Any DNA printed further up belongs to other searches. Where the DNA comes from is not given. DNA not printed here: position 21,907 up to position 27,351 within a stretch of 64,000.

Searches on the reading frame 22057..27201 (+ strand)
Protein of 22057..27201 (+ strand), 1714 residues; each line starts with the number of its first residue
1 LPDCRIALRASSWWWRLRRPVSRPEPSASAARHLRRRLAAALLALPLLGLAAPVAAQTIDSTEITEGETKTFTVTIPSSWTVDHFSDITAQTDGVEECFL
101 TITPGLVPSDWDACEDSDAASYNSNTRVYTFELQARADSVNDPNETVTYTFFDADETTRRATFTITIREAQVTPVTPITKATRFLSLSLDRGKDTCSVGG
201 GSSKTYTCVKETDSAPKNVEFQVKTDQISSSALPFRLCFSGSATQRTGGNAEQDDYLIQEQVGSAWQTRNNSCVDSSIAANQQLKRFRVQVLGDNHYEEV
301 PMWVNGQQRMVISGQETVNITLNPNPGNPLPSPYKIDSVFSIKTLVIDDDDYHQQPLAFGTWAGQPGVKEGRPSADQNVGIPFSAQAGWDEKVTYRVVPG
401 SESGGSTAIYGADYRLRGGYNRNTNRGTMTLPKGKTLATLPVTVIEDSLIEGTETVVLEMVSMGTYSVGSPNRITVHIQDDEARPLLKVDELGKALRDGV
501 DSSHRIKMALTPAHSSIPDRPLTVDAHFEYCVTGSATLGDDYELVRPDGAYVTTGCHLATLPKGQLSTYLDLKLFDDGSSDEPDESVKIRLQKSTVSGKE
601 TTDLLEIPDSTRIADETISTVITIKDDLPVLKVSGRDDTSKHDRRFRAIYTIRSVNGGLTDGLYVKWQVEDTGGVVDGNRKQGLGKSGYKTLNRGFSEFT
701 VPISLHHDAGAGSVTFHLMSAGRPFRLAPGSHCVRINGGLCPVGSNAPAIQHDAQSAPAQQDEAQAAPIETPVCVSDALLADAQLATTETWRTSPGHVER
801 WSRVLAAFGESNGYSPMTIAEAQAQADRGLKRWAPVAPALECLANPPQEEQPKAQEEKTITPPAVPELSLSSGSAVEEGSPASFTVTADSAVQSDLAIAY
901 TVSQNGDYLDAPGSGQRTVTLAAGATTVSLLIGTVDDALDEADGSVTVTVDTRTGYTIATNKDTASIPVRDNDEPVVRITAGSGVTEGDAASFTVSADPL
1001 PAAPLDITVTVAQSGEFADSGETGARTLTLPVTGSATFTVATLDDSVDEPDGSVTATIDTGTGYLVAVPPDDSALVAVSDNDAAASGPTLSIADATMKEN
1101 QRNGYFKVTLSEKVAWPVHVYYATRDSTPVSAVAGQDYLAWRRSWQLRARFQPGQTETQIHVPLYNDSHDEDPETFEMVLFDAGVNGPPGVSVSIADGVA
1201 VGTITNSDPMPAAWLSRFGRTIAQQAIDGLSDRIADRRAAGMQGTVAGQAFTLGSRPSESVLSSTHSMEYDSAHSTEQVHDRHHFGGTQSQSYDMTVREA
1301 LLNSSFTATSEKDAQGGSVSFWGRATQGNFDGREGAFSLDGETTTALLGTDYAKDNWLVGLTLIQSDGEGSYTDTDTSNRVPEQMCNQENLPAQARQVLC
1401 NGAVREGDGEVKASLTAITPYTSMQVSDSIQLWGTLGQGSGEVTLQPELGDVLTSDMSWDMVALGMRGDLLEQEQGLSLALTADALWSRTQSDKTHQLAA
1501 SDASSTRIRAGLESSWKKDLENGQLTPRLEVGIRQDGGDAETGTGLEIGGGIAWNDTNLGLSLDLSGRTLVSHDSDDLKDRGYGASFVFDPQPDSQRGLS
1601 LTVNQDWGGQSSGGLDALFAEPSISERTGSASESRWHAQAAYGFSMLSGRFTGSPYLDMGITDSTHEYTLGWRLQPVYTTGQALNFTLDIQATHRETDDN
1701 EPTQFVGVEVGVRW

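Call 69: search_protein_families(library=pfam, proteins=[window:22057-27201:+], max_evalue=0.00001)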
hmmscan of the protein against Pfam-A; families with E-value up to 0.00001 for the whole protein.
window:22057-27201:+ (1714 aa): 1 family
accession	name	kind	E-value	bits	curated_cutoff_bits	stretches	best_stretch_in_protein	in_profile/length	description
PF03160.20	Calx-beta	-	7.9e-13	48.9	27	1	1093-1184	11-98/119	Calx-beta domain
